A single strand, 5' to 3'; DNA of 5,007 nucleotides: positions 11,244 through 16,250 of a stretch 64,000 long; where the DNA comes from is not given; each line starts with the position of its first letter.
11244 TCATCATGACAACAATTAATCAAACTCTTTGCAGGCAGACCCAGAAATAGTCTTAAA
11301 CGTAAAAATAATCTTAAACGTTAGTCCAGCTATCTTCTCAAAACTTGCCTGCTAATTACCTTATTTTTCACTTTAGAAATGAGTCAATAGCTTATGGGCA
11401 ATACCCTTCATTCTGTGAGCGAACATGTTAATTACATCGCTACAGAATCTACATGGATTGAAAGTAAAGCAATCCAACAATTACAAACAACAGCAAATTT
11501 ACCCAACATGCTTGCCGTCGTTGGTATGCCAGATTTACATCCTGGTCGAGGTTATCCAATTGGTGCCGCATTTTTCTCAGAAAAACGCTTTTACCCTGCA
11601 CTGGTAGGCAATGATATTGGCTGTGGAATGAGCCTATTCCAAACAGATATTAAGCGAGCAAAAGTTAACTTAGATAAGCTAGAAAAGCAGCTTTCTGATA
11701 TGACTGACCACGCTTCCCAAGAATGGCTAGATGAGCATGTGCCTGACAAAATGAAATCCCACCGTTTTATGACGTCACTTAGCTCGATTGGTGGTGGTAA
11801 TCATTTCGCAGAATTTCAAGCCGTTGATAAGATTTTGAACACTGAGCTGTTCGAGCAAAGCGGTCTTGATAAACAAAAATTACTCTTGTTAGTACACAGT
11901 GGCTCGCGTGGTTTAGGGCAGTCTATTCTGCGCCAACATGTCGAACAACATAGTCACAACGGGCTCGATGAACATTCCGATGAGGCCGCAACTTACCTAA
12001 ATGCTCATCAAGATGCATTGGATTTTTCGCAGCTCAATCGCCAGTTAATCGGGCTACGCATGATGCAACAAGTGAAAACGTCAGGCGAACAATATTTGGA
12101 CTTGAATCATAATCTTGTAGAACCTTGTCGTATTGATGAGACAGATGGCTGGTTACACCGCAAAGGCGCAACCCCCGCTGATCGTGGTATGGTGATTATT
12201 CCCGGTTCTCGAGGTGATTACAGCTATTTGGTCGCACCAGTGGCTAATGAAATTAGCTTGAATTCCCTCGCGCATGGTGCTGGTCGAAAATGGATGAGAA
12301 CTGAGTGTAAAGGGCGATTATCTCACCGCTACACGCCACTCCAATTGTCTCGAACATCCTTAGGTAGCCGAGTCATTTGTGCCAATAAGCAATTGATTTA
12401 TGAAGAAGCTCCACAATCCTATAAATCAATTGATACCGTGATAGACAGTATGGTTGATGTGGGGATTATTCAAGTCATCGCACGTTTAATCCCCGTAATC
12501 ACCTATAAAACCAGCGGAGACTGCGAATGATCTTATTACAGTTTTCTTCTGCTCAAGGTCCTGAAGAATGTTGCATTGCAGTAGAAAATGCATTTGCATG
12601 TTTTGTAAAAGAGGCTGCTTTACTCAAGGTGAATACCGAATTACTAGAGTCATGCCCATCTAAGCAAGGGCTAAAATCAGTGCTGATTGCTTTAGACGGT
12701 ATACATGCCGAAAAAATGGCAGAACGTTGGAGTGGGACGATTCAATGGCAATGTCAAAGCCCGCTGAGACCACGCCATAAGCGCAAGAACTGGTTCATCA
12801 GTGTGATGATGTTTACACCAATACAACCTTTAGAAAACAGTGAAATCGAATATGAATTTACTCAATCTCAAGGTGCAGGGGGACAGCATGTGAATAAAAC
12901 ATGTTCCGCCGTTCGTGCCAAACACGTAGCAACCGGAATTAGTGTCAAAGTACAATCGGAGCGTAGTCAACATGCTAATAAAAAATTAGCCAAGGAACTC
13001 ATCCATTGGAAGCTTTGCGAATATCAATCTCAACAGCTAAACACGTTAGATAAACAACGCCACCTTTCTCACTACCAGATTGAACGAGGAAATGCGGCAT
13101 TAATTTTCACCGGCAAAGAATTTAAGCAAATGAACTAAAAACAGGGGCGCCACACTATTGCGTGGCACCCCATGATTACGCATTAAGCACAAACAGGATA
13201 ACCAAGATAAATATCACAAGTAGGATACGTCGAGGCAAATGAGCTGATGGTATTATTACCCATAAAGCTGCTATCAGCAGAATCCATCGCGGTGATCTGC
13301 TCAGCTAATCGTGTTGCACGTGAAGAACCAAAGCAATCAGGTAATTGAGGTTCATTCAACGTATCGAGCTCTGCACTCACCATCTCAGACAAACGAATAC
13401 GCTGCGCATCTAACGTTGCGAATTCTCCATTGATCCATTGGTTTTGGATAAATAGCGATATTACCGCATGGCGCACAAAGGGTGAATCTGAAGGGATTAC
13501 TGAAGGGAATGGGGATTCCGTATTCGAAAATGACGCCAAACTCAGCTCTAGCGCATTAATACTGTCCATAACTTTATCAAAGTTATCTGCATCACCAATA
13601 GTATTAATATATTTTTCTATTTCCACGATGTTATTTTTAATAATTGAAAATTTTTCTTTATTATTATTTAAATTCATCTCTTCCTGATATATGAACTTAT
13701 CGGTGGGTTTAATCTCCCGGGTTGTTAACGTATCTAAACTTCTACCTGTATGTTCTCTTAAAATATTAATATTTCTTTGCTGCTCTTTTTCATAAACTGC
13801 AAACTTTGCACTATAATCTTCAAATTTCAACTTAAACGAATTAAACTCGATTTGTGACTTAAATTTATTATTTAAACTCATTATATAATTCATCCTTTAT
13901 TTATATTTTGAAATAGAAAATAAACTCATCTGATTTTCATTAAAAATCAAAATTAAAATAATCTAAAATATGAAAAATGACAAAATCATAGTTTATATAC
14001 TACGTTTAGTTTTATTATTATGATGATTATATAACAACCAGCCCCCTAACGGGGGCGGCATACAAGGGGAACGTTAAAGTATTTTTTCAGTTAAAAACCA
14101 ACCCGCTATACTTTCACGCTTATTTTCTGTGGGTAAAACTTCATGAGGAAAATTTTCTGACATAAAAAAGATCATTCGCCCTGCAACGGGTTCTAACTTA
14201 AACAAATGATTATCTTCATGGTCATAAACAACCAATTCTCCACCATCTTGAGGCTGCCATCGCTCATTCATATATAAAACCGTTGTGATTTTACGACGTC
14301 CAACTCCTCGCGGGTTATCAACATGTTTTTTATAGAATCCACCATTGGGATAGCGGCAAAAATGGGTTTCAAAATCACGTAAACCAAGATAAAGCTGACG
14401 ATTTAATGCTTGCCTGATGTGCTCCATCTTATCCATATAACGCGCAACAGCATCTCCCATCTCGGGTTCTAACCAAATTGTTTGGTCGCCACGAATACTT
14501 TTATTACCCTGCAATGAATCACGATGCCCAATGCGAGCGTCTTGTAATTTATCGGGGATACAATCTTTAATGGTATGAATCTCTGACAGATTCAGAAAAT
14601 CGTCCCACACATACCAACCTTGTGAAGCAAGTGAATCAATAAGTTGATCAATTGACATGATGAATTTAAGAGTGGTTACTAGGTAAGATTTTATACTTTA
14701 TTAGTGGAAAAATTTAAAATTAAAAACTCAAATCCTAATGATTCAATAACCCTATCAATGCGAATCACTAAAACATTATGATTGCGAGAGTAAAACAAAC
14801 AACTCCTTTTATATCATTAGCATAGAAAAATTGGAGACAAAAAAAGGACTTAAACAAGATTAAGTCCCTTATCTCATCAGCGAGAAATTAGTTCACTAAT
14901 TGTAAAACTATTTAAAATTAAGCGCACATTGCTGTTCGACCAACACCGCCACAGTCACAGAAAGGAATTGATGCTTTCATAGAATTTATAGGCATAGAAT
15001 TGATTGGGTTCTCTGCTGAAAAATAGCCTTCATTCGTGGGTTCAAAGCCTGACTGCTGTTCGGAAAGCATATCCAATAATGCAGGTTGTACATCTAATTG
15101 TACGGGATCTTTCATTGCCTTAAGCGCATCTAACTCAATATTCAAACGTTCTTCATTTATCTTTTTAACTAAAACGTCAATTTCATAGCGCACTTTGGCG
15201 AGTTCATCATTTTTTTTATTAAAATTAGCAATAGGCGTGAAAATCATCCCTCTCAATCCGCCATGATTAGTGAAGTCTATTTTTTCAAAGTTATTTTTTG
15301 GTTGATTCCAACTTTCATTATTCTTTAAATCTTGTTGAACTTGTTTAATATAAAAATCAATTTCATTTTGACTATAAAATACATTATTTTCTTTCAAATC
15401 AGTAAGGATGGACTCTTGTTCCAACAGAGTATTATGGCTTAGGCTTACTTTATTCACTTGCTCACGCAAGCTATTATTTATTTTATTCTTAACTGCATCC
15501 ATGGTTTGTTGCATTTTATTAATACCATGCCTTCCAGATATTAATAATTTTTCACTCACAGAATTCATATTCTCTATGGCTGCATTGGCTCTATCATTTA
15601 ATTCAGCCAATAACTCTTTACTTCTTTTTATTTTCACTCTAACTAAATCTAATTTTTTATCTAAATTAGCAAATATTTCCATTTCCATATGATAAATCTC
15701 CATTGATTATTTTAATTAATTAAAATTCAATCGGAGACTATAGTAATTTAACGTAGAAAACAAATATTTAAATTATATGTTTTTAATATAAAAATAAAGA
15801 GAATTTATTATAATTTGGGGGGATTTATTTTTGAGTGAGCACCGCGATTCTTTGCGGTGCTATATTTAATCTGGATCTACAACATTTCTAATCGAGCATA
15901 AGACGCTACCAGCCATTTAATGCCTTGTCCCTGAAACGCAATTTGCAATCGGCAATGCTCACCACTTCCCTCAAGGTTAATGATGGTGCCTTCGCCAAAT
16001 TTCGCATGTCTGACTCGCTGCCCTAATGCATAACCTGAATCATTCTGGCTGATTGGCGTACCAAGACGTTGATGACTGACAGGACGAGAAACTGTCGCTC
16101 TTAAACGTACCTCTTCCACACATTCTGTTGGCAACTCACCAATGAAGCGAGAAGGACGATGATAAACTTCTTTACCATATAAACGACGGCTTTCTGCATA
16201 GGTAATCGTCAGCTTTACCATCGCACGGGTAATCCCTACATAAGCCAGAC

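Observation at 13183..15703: Prolyl-hydroxylase gene flanked by two divergent coiled-coil paralogues sharing a Cys-x8-Cys-Ala C-terminus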

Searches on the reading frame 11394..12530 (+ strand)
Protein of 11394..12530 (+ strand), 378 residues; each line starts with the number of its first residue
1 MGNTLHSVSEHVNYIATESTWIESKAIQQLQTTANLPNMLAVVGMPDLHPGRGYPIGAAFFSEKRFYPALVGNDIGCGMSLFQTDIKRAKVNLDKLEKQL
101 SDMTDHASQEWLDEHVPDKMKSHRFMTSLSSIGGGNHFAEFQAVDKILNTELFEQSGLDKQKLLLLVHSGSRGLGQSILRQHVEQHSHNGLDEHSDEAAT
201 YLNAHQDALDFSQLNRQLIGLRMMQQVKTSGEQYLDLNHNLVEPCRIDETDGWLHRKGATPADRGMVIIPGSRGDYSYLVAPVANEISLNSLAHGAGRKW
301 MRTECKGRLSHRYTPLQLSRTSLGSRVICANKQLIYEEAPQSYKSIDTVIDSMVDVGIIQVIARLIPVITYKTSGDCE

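Call 75: search_protein_families(library=pfam, proteins=[window:11394-12530:+], max_evalue=0.00001)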
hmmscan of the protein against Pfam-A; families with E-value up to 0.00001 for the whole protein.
window:11394-12530:+ (378 aa): 1 family
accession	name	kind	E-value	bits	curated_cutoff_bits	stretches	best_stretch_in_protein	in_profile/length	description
PF01139.22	RtcB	-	7.4e-74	249.9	27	2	103-372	121-425/426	tRNA-splicing ligase RtcB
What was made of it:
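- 11394..13138 (+): The rtcB-prfH pair, an rRNA-repair and ribosome-rescue module. It forms the conserved downstream boundary and is convergent with P1. Pfam RtcB matches with E 7e-74 and RF-1 with E 6e-23 (call 75).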

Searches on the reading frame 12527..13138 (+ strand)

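Call 75: search_protein_families(library=pfam, proteins=[window:12527-13138:+], max_evalue=0.00001)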
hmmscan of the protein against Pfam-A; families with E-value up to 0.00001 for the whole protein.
window:12527-13138:+ (203 aa): 1 family
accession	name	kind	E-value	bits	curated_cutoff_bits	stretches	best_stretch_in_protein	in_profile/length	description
PF00472.26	RF-1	-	6.1e-23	81.4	35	1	102-188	7-96/116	RF-1 domain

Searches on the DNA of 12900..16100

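Call 66: search_rna_families(source=window, start=12900, end=16100, threshold=evalue, max_evalue=1)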
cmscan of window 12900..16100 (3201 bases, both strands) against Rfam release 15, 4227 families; matches with E-value up to 1: 3.
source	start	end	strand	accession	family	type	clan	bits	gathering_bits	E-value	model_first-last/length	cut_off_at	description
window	13970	14092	-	RF01770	rimP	Cis-reg; leader;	-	28.8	47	0.071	1-102/102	no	Gammaprotebacteria rimP leader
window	14830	14900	-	RF02362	Yfr10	Gene; sRNA;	-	26.5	43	0.52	1-78/78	no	Cyanobacterial functional RNA 10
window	12986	13038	-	RF01626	ceN30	Gene; snRNA; snoRNA; CD-box;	-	21.9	65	0.21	1-73/73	no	Caenorhabditis snoRNA ceN30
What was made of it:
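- Tried and rejected: An Rfam scan of the locus found nothing near a gathering score (call 66).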

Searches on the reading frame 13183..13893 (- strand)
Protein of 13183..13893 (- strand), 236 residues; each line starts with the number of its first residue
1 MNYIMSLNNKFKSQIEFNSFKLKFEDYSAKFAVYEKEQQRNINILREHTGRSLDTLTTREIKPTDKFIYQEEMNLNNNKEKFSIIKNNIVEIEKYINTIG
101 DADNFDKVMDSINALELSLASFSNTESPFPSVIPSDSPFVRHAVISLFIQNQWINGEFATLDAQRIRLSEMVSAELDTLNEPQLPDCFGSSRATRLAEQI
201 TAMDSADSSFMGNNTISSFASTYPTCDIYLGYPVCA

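Call 3: search_protein_families(library=pfam, proteins=[window:13183-13893:-], max_evalue=1)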
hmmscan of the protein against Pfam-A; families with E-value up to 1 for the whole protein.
window:13183-13893:- (236 aa): 0 families

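Call 4: search_protein_families(library=ncbifam, proteins=[window:13183-13893:-], max_evalue=1)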
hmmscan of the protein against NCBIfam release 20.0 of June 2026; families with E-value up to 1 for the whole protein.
window:13183-13893:- (236 aa): 0 families
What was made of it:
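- Checked: P1 and P2 have no match in Pfam or NCBIfam (calls 3, 4).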

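Call 6: find_homologous_proteins(query=window:13183-13893:-, max_evalue=0.01)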
Query window:13183-13893:- (236 aa): 3 proteins with E <= 0.01 among 163 candidates.
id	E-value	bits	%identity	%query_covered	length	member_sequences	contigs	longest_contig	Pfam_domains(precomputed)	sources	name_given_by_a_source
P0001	1.4e-144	497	98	98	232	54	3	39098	-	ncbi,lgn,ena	-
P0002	2.9e-125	434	88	98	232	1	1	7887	-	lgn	-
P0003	2.1e-115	402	81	94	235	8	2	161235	-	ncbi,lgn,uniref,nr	ncbi:hypothetical protein [Providencia sp. PROV202]|uniref:hypothetical protein n=1 Tax=Providencia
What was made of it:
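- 13183..13893 (-): P1: a Providencia-only orphan protein of 236 aa (probably 232 aa if it starts at 13881). It is helical, with a disordered tail that ends in C226-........-C235-A. Only 3 close homologues were found (call 6).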

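Call 12: find_encoding_contigs(protein=P0003, flank=8000, max_places=3)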
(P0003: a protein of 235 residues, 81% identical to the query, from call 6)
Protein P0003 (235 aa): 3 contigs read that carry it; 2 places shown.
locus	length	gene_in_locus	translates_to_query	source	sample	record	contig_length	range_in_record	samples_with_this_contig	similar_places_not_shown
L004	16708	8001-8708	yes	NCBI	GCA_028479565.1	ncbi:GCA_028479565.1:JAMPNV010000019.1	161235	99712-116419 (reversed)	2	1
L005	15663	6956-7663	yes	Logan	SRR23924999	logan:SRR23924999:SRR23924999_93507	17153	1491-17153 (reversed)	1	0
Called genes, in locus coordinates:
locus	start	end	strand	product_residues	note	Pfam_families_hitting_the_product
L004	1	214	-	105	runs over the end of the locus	PF01491:Frataxin_Cyay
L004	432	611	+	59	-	PF13627:LptM_cons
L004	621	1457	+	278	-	PF01678:DAP_epimerase, PF02567:PhzC-PhzF (weak), PF01678:DAP_epimerase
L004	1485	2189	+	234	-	PF04340:DUF484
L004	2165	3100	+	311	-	PF02899:Phage_int_SAM_1, PF00589:Phage_integrase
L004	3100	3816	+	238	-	PF00702:Hydrolase, PF13419:HAD_2, PF13242:Hydrolase_like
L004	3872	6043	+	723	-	PF00580:UvrD-helicase, PF13245:AAA_19, PF13604:AAA_30 (faint), PF13361:UvrD_C, PF13538:UvrD_C_2 (weak), PF21196:PcrA_UvrD_tudor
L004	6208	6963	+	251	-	-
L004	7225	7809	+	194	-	PF13640:2OG-FeII_Oxy_3, PF13661:2OG-FeII_Oxy_4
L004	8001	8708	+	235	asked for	-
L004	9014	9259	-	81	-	PF01139:RtcB (weak)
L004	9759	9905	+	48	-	-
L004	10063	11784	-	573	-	PF07969:Amidohydro_3, PF01979:Amidohydro_1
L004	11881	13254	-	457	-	PF13520:AA_permease_2, PF00324:AA_permease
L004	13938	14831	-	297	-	PF00892:EamA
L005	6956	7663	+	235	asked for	-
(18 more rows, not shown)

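Call 38: predict_structure(alignment_id=A2)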
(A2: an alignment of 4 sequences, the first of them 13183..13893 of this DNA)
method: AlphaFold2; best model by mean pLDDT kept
length: 236 residues; sequences in the alignment: 4
mean_pLDDT: 57.0   pTM: 0.48
mean pLDDT of the five models: 57.0, 53.6, 53.2, 51.2, 48.1
residues with pLDDT >= 90: 0; 70-90: 81; 50-70: 53; < 50: 102
segments of 3 or more residues with pLDDT < 50: 1-5, 124-138, 156-236
pLDDT, mean of each block of 10 residues (from residue 1): 46 68 76 81 75 57 72 82 83 71 71 74 51 48 67 53 47 38 35 38 34 28 30 33
secondary structure, 60 per line:
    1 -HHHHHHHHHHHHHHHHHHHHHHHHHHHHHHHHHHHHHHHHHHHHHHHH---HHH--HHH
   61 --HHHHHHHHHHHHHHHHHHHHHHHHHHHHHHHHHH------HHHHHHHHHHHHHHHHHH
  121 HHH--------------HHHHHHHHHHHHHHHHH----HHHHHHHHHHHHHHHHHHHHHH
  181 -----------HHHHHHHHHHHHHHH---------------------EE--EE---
elements in order: H2-49 H63-96 H103-123 H138-154 H159-180 H192-206

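Call 48: search_protein_families(library=padloc, proteins=[window:13183-13893:-], max_evalue=1)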
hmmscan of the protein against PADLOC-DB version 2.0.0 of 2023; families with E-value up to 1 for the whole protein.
window:13183-13893:- (236 aa): 0 families

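Call 49: search_protein_families(library=phrogs, proteins=[window:13183-13893:-], max_evalue=1)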
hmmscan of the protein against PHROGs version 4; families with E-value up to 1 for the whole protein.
window:13183-13893:- (236 aa): 2 families
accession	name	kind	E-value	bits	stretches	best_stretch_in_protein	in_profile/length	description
phrog_18733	-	unknown function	0.045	14.8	0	64-103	55-94/119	-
phrog_10201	-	unknown function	0.74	10.8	0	65-93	36-64/65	-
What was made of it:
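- Tried and rejected: Pfam, NCBIfam, PADLOC and PHROGs gave nothing meaningful (calls 3, 4, 48, 49).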

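Call 79: search_dna_similar(query=window:13183-13893:-, collection=plasmids, mode=protein, max_evalue=0.001, max_rows=5)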
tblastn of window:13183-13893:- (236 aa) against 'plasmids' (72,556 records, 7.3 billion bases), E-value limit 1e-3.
No match.
